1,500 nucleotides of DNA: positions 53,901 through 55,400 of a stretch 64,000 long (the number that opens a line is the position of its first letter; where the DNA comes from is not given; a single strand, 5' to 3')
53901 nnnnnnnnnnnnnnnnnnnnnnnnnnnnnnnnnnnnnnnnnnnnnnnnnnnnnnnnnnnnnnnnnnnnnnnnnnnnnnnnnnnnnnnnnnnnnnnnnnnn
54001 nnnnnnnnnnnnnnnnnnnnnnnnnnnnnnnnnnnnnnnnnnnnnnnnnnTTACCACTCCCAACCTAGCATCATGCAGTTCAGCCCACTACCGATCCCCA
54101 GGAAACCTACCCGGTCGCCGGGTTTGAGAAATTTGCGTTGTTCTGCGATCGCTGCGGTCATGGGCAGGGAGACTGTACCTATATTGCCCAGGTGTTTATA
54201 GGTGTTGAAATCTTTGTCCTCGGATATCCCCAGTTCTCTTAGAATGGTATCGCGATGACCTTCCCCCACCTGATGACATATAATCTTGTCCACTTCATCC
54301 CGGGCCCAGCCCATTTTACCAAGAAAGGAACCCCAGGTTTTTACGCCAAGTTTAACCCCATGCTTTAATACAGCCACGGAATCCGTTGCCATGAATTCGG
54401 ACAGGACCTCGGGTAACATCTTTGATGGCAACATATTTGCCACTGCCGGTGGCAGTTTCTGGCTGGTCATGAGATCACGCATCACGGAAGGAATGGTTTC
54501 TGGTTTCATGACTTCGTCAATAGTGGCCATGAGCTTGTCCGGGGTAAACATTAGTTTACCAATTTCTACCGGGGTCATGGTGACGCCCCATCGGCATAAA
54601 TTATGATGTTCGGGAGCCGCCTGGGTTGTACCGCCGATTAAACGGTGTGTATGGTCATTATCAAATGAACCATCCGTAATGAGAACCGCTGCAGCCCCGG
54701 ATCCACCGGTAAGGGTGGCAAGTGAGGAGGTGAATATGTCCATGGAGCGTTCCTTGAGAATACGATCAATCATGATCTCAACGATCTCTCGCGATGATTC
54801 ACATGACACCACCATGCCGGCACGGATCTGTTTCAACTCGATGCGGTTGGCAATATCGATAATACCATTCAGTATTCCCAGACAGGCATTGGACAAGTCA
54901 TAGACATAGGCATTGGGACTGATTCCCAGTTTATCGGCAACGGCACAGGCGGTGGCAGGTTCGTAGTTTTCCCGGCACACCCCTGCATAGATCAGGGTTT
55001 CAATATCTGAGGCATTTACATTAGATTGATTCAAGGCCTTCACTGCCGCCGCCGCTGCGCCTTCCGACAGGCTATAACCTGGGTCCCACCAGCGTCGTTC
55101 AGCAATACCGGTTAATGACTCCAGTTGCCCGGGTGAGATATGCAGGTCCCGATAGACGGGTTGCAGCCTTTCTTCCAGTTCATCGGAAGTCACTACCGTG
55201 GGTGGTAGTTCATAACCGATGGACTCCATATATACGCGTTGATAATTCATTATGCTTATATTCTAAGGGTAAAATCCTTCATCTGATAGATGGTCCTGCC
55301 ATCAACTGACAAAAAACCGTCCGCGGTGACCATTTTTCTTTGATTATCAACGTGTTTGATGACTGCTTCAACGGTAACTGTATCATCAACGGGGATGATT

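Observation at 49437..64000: PUFA-synthase (pfa-like), oleABCD and an Sfp-type PPTase arranged as one co-directional gene train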

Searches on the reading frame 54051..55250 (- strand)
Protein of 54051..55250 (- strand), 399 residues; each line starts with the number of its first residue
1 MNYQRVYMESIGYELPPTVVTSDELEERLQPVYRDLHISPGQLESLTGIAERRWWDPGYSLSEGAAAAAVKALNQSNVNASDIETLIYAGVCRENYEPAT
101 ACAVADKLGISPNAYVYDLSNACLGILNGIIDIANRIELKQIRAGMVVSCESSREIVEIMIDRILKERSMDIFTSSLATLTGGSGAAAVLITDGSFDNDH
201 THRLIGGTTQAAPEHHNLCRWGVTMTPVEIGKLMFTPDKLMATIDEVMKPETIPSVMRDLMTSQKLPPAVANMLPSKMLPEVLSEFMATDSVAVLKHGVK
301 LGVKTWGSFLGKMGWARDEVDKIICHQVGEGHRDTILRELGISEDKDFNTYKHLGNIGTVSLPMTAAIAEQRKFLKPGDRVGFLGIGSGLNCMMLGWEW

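Call 3: search_protein_families(library=pfam, proteins=[window:54051-55250:-], max_evalue=0.001)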
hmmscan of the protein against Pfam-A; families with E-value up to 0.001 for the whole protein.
window:54051-55250:- (399 aa): 2 families
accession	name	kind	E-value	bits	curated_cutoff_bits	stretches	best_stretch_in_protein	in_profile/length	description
PF08541.16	ACP_syn_III_C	-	5.8e-17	62.1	26.6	1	312-397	3-88/90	3-Oxoacyl-[acyl-carrier-protein (ACP)] synthase III C terminal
PF00108.29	Thiolase_N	-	2.2e-06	27.7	26.4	1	66-152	28-114/260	Thiolase, N-terminal domain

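Call 4: search_protein_families(library=ncbifam, proteins=[window:54051-55250:-], max_evalue=0.001)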
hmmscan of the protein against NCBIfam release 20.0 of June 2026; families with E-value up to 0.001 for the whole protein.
window:54051-55250:- (399 aa): 13 families
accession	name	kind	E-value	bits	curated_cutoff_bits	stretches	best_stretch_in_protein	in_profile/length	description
NF006720.0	PRK09258.1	equivalog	9.7e-143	475.5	285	1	1-399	1-338/338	3-oxoacyl-ACP synthase III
NF006829.0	PRK09352.1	subfamily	6.8e-30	104.1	249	2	7-159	6-150/322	beta-ketoacyl-ACP synthase 3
NF004623.0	PRK05963.1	equivalog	1.1e-23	84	437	2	8-149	8-140/328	beta-ketoacyl-ACP synthase III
TIGR00747.1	fabH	subfamily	2e-23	83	292.1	2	8-159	5-148/322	beta-ketoacyl-ACP synthase III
NF005541.0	PRK07204.1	equivalog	9.1e-21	74.6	402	2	6-211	5-185/329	beta-ketoacyl-ACP synthase III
NF005308.0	PRK06840.1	equivalog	1.6e-13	50.4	315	1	4-211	3-206/339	3-oxoacyl-ACP synthase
NF005703.0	PRK07515.1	equivalog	6.5e-09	35.1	304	1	60-151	95-184/373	beta-ketoacyl-ACP synthase III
NF009519.0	PRK12880.1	equivalog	5.9e-08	32.4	436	1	28-137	27-136/353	beta-ketoacyl-ACP synthase III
NF003274.0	PRK04262.1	equivalog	8.4e-08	31.6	244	1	65-154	55-144/347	hydroxymethylglutaryl-CoA synthase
TIGR01930.1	AcCoA-C-Actrans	subfamily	9.3e-06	24.8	240.55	1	66-160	26-120/385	acetyl-CoA C-acyltransferase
TIGR01835.1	HMG-CoA-S_prok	equivalog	2.6e-05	23.2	360.35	0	66-151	53-137/382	hydroxymethylglutaryl-CoA synthase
NF006516.0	PRK08963.1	equivalog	3.1e-05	22.9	560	1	72-171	48-146/436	acetyl-CoA C-acyltransferase FadI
TIGR00748.1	HMG_CoA_syn_Arc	equivalog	0.00086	18.6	353.35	0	67-150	56-139/345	hydroxymethylglutaryl-CoA synthase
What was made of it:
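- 54051..55250 (-): OleA, the head-to-head Claisen-condensing thiolase (399 aa). A clade-specific 53-aa insertion is encoded at about 54414-54572. Call 4: NF006720 scores 475.5 bits (cut-off 285), while FabH TIGR00747 scores 83 bits (cut-off 292).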

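Call 10: find_homologous_proteins(query=window:54051-55250:-, max_evalue=1e-20)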
Query window:54051-55250:- (399 aa): 6452 proteins with E <= 1e-20 among 8000 candidates; the best 120 are listed.
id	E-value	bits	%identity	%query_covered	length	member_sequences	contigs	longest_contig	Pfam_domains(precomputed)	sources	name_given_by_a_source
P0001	8.5e-260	880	96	100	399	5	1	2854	PF00108.30,PF08541.17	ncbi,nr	ncbi:MAG: 3-oxoacyl-ACP synthase III [Gammaproteobacteria bacterium]|nr:3-oxoacyl-ACP synthase III [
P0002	5.7e-258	874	96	100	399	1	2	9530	PF00108.30,PF08541.17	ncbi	-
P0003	1.1e-257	873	96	100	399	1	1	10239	PF00108.30,PF08541.17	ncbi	-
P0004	1.5e-257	873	96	100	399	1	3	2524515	PF00108.30,PF08541.17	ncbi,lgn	-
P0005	1.5e-253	859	94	100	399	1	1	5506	PF00108.30,PF08541.17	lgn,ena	-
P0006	1.3e-249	846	93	100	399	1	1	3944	PF00108.30,PF08541.17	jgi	-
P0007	2.1e-249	846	94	98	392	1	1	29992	PF00108.30,PF08541.17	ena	-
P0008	8.6e-249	844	93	100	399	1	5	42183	PF00108.30,PF08541.17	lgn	-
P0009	2.9e-247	839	92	100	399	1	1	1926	PF00108.30,PF08541.17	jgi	jgi:acyl-CoA:acyl-CoA alkyltransferase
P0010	1.3e-245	833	93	98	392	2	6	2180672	PF00108.30,PF08541.17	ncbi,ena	-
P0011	8.2e-243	824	89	100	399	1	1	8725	PF00108.30,PF08541.17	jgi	jgi:acyl-CoA:acyl-CoA alkyltransferase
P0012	3.1e-242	822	89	100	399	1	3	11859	PF00108.30,PF08541.17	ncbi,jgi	ncbi:MAG: 3-oxoacyl-[acyl-carrier-protein] synthase III [Gammaproteobacteria bacterium]|jgi:3-oxoacy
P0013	4.3e-242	822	89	100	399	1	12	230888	PF00108.30,PF08541.17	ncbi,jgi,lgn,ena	ncbi:MAG: 3-oxoacyl-ACP synthase III [Gammaproteobacteria bacterium]|jgi:3-oxoacyl-[acyl-carrier-pro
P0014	1.7e-238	810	89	100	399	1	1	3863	PF00108.30,PF08541.17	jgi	jgi:acyl-CoA:acyl-CoA alkyltransferase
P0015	2.4e-238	809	88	100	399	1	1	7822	PF00108.30,PF08541.17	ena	-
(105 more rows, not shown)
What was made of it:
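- On OleA (acyl-CoA:acyl-CoA alkyltransferase, head-to-head thiolase): JGI names close homologues 'acyl-CoA:acyl-CoA alkyltransferase' (call 10).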

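Call 11: find_related_loci(query=window:54051-55250:-, collection=genome_contigs, flank=10000)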
Query window:54051-55250:- (399 aa) in genome_contigs; peptide patterns used: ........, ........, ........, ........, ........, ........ (x = any residue, [..] = any of these).
71 stretches matched a pattern; 28 encode a relative of the query (tblastn E <= 1e-3); 27 distinct loci.
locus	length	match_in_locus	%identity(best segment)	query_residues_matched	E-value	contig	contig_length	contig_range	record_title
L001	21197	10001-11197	96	1-399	0e+0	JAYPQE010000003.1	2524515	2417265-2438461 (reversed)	MAG: Candidatus Eutrophobius brisbanensis isolate SD3109_NP_maxbin_bins.tsv.086 contig_7445_pilon, whole genome shotgun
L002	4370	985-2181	89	1-399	0e+0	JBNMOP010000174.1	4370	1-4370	MAG: Gammaproteobacteria bacterium isolate 3300054698_19 Ga0535670_0048724, whole genome shotgun sequence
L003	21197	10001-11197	83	1-399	0e+0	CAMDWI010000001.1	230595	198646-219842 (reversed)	MAG: Klebsiella pneumoniae isolate MH-09jul19-253 genome assembly, contig: MH-09jul19-C43, whole genome shotgun sequence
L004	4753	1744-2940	76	1-399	0e+0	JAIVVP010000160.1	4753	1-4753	MAG: Gemmatimonadota bacterium isolate HYP3_RS_04_7 NODE_4425_length_4753_cov_0.200389, whole genome shotgun sequence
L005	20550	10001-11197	76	1-399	0e+0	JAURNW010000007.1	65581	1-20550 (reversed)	MAG: Gammaproteobacteria bacterium isolate SFB_Poly_Co_19 k141_933783, whole genome shotgun sequence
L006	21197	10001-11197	76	1-399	0e+0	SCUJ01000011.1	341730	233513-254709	MAG: Gammaproteobacteria bacterium isolate FW602_bin.35 FW602_bin.35-133532, whole genome shotgun sequence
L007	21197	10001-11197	76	1-399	0e+0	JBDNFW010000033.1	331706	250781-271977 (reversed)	MAG: Gammaproteobacteria bacterium isolate concoct.158.ELB k141_418970, whole genome shotgun sequence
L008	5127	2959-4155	76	1-399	0e+0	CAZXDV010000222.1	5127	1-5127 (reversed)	MAG TPA_asm: uncultured Enterobacteriaceae bacterium isolate SRP135972_co2_275 genome assembly, contig: NODE_28219_lengt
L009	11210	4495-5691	76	1-399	0e+0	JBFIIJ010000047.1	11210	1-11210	MAG: Gammaproteobacteria bacterium isolate Mix_sand11.2021.09.Z.47 k141_2861345_length_11210_cov_8.0000, whole genome sh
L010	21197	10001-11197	75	1-399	0e+0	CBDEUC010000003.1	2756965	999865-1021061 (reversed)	MAG: Gammaproteobacteria bacterium isolate 8e3bc6ce-b841-443b-bc1b-2004cf7c1c0e genome assembly, contig: contig_3, whole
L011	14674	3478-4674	74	1-399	0e+0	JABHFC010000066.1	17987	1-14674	MAG: Gammaproteobacteria bacterium isolate SI037_bin171 k141_469908, whole genome shotgun sequence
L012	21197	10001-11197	74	1-399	0e+0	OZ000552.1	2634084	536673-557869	MAG: Gammaproteobacteria bacterium isolate ebb2b138-9e40-4bd5-a5f6-e9a39d167ca2 genome assembly, chromosome: 1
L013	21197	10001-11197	75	1-399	0e+0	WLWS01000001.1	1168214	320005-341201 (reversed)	MAG: Gammaproteobacteria bacterium isolate MH-Pat-SR_autometa_4-1 NODE_7_length_1168214_cov_10.921317, whole genome shot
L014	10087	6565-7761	74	1-399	0e+0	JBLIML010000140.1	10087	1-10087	MAG: Planctomycetota bacterium isolate 3300053785_88 Ga0535658_0019685, whole genome shotgun sequence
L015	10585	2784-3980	73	1-399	0e+0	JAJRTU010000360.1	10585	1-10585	MAG: Gammaproteobacteria bacterium isolate Dive96_bin10.122 k141_5277192, whole genome shotgun sequence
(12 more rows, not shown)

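Call 20: search_solved_structures(query=window:54051-55250:-, max_evalue=0.00001, show_alignments=1)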
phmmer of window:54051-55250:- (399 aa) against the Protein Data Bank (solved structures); distinct sequences matched with E-value up to 0.00001: 47.
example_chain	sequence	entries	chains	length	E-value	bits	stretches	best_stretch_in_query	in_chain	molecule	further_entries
3row_A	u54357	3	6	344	1e-52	183.3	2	3-222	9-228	3-oxoacyl-[ACP] synthase III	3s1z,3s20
3s21_A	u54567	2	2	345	1e-52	183.3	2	3-222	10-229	3-oxoacyl-[ACP] synthase III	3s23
5vxf_A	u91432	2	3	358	3e-52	181.8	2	3-222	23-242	3-oxoacyl-[ACP] synthase III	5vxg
5vxh_A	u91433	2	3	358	3.1e-52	181.7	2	3-222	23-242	3-oxoacyl-[ACP] synthase III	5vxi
5vxd_A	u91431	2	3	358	8.3e-52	180.3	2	3-222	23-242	3-oxoacyl-[ACP] synthase III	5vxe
6b2s_A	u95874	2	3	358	1.1e-51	179.9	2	3-222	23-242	3-oxoacyl-[ACP] synthase III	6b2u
6b2t_A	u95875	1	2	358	2.1e-51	179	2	3-222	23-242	3-oxoacyl-[ACP] synthase III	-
4kti_A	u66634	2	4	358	2.2e-51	178.9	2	3-222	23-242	3-oxoacyl-[ACP] synthase III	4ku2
4ktm_A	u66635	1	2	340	2.4e-51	178.8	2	3-222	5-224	3-oxoacyl-[ACP] synthase III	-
6b2r_A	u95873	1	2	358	2.8e-51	178.6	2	3-222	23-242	3-oxoacyl-[ACP] synthase III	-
4ku3_A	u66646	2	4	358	3e-51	178.5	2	3-222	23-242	3-oxoacyl-[ACP] synthase III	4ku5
3fk5_A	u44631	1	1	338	1.6e-50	176.1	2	3-222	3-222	3-oxoacyl-synthase III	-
4dfe_A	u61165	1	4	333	2e-17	67.1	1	10-159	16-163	3-oxoacyl-[acyl-carrier-protein] synthase 3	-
8vd9_A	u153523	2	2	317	2.9e-15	60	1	10-155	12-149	Beta-ketoacyl-[acyl-carrier-protein] synthase III 1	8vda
3h76_A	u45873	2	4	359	5.6e-14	55.8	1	271-390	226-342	PQS biosynthetic enzyme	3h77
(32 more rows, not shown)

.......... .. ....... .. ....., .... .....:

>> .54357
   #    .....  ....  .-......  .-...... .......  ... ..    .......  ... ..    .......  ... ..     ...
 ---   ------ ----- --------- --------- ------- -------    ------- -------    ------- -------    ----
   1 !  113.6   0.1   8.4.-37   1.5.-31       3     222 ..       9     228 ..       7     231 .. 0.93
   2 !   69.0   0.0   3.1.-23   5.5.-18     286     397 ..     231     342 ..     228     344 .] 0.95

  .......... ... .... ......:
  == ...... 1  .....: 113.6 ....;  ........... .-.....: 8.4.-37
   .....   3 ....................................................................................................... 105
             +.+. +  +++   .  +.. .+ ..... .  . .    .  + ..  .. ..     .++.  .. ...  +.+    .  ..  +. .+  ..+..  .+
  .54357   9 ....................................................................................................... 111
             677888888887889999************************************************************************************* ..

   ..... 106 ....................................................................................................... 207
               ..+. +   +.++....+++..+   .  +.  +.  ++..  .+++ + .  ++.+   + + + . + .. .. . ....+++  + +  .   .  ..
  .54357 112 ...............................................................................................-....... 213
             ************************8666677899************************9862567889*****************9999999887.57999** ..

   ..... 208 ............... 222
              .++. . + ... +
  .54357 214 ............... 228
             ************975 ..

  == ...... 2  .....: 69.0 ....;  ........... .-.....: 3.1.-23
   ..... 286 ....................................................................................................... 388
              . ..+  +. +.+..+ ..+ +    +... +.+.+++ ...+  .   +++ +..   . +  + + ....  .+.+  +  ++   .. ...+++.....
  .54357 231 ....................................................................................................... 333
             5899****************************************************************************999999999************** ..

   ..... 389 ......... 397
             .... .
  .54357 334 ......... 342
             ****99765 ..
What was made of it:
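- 54051..55250 (-): Call 20: the best solved-structure match is X. campestris OleA (183 bits, against 67 bits or less for FabH-type enzymes).
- On OleA (acyl-CoA:acyl-CoA alkyltransferase, head-to-head thiolase): In the PDB, X. campestris OleA scores 183 bits and the best FabH-type enzyme 67 bits (call 20).
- On OleA: The alignment to 3ROW in call 20 gives Glu97, Cys123, His326 and Asn356.
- Closest known: Xanthomonas campestris OleABCD. Same: Its OleA is the closest solved structure (183 bits), and all four catalytic residues are conserved (call 20).
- OleA membership is supported by a profile score above cut-off, by X. campestris OleA as the best solved-structure match, and by all four catalytic residues (calls 4, 20). 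X. campestris OleA is the closest solved structure (call 20).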

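Call 54: find_encoding_contigs(protein=P0004, flank=10000, max_places=3)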
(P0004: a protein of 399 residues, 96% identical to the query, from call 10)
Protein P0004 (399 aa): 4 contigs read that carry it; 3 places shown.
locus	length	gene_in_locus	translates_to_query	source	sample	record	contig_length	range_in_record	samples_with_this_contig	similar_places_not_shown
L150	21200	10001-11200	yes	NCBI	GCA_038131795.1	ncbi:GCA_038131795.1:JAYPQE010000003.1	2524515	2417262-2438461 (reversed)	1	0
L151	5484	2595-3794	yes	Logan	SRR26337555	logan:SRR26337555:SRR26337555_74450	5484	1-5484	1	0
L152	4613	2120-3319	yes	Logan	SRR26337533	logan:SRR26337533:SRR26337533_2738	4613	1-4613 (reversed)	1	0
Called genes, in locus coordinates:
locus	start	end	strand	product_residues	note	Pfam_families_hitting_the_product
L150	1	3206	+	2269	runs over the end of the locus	PF00109:ketoacyl-synt, PF02801:Ketoacyl-synt_C, PF00698:Acyl_transf_1, PF00550:PP-binding, PF08659:KR, PF00106:adh_short, PF13561:adh_short_C2, PF14765:PS-DH, +1 more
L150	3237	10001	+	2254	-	PF00109:ketoacyl-synt, PF02801:Ketoacyl-synt_C, PF16197:KAsynt_C_assoc (weak), PF00109:ketoacyl-synt, PF02801:Ketoacyl-synt_C, PF00698:Acyl_transf_1 (weak), PF07977:FabA, PF07977:FabA, +1 more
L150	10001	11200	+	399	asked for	PF00108:Thiolase_N (weak), PF08541:ACP_syn_III_C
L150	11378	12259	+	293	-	PF12146:Hydrolase_4 (weak), PF00561:Abhydrolase_1, PF12697:Abhydrolase_6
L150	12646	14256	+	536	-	PF00501:AMP-binding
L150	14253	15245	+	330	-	PF01073:3Beta_HSD, PF01370:Epimerase, PF02719:Polysacc_synt_2 (weak), PF04321:RmlD_sub_bind, PF05368:NmrA (weak), PF13460:NAD_binding_10, PF16363:GDP_Man_Dehyd, PF07993:NAD_binding_4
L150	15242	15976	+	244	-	PF22624:AASDHPPT_N, PF01648:ACPS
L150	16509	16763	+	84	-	PF00571:CBS (faint)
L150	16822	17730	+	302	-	PF00753:Lactamase_B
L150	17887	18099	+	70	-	-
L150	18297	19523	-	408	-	PF01979:Amidohydro_1, PF07969:Amidohydro_3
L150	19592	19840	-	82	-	-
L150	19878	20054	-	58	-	PF01212:Beta_elim_lyase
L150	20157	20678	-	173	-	PF11249:DUF3047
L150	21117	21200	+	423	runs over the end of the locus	PF01053:Cys_Met_Meta_PP, PF00155:Aminotran_1_2, PF01041:DegT_DnrJ_EryC1 (weak), PF00266:Aminotran_5 (weak)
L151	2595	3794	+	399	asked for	PF00108:Thiolase_N (weak), PF08541:ACP_syn_III_C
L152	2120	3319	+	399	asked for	PF00108:Thiolase_N (weak), PF08541:ACP_syn_III_C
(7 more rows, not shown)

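Call 55: find_encoding_contigs(protein=P0010, flank=10000, max_places=2)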
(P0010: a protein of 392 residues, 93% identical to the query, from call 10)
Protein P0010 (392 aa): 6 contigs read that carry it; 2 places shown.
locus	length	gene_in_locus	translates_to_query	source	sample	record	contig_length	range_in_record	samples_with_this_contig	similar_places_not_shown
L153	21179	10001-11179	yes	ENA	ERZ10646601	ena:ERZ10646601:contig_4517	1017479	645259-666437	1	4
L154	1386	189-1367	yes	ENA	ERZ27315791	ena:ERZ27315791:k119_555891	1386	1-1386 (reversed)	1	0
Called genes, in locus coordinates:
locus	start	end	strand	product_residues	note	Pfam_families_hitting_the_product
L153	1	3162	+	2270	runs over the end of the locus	PF00109:ketoacyl-synt, PF02801:Ketoacyl-synt_C, PF00698:Acyl_transf_1, PF00550:PP-binding, PF08659:KR, PF00106:adh_short, PF13561:adh_short_C2, PF14765:PS-DH, +1 more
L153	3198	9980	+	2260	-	PF00109:ketoacyl-synt, PF02801:Ketoacyl-synt_C, PF16197:KAsynt_C_assoc, PF00109:ketoacyl-synt, PF02801:Ketoacyl-synt_C, PF00698:Acyl_transf_1 (faint), PF07977:FabA, PF07977:FabA, +1 more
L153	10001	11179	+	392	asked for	PF00108:Thiolase_N (weak), PF08541:ACP_syn_III_C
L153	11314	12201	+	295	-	PF12146:Hydrolase_4, PF00561:Abhydrolase_1, PF12697:Abhydrolase_6, PF00561:Abhydrolase_1 (weak)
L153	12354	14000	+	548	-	PF00501:AMP-binding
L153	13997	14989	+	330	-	PF01073:3Beta_HSD, PF01370:Epimerase, PF02719:Polysacc_synt_2 (weak), PF04321:RmlD_sub_bind, PF05368:NmrA, PF07993:NAD_binding_4, PF13460:NAD_binding_10, PF16363:GDP_Man_Dehyd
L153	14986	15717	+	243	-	PF22624:AASDHPPT_N (weak), PF01648:ACPS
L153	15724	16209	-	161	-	PF08670:MEKHLA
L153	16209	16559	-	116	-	PF04828:GFA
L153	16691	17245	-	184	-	PF00891:Methyltransf_2 (weak), PF08123:DOT1, PF13847:Methyltransf_31, PF13649:Methyltransf_25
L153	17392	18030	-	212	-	-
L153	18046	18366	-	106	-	-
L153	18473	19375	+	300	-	PF00126:HTH_1, PF03466:LysR_substrate (weak)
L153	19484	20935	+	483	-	PF05448:AXE1 (faint), PF01738:DLH (weak), PF00326:Peptidase_S9 (faint), PF12740:PETase (faint), PF12146:Hydrolase_4, PF00561:Abhydrolase_1 (weak)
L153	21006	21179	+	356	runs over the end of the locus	PF01595:CNNM, PF00571:CBS (weak)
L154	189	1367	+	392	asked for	PF00108:Thiolase_N (weak), PF08541:ACP_syn_III_C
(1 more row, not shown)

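Call 65: predict_structure(alignment_id=A2)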
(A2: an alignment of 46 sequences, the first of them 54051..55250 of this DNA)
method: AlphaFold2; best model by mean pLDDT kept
length: 399 residues; sequences in the alignment: 46
mean_pLDDT: 51.0   pTM: 0.39
mean pLDDT of the five models: 51.0, 47.3, 46.3, 43.9, 38.3
residues with pLDDT >= 90: 6; 70-90: 55; 50-70: 134; < 50: 204
segments of 3 or more residues with pLDDT < 50: 1-14, 90-99, 119-152, 182-248, 252-254, 256-261, 263-267, 270-305, 355-362, 385-398
pLDDT, mean of each block of 10 residues (from residue 1): 31 55 87 78 57 62 59 63 60 42 66 59 39 37 36 62 83 57 39 35 31 37 32 33 43 45 45 39 32 34 48 54 60 59 72 48 58 76 48 40
secondary structure, 60 per line:
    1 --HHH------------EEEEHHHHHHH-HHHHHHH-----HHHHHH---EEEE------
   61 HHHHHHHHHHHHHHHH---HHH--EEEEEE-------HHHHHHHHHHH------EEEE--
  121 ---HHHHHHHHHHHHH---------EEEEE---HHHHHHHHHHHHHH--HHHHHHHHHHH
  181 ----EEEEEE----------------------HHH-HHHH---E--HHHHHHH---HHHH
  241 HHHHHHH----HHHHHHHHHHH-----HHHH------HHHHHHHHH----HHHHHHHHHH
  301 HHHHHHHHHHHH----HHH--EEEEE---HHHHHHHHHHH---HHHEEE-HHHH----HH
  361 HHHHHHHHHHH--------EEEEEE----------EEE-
elements in order: E18-21 H22-28 H30-36 H42-47 E51-54 H61-76 E85-90 H98-108 E115-118 H124-136 E146-150 H154-167 H170-180 E185-190 H217-220 H227-233 H237-247 H252-262 H268-271 H278-286 H291-312 E322-326 H330-340 E347-349 H351-354 H359-371 E380-385 E396-398
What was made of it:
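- Tried and rejected: AlphaFold model of OleA to place the 53-aa insertion: unusable, with mean pLDDT 51 and pTM 0.39 from a shallow 46-sequence alignment (call 65).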

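Call 74: search_protein_representatives(protein=window:54051-55250:-)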
Query: 399 residues. Proteins with E-value up to 0.001 (for the whole library): 4257; up to 1e-10: 1232; up to 1e-30: 266. The best 150 are listed.
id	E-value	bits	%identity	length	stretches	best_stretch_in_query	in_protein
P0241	1.3e-140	485.9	65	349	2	1-223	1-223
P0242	6.4e-119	414.5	52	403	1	1-399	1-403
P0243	1.6e-117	409.8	59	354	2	1-223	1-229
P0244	1.6e-111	390.1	55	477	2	1-230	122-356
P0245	3.1e-108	379.3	52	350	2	1-225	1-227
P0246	1.5e-106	373.8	57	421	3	3-223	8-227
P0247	2.5e-98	346.7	50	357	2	1-229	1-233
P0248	1.1e-97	344.5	53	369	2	1-225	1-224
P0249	2.5e-95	336.8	66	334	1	1-229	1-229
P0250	2.3e-94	333.6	51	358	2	3-225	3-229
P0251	2.6e-93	330.1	47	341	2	8-226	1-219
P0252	3.0e-92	326.7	46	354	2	2-235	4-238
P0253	8.4e-86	305.4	62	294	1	1-224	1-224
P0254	2.6e-85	303.8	60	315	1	1-234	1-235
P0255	8.6e-85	302.1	47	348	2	1-222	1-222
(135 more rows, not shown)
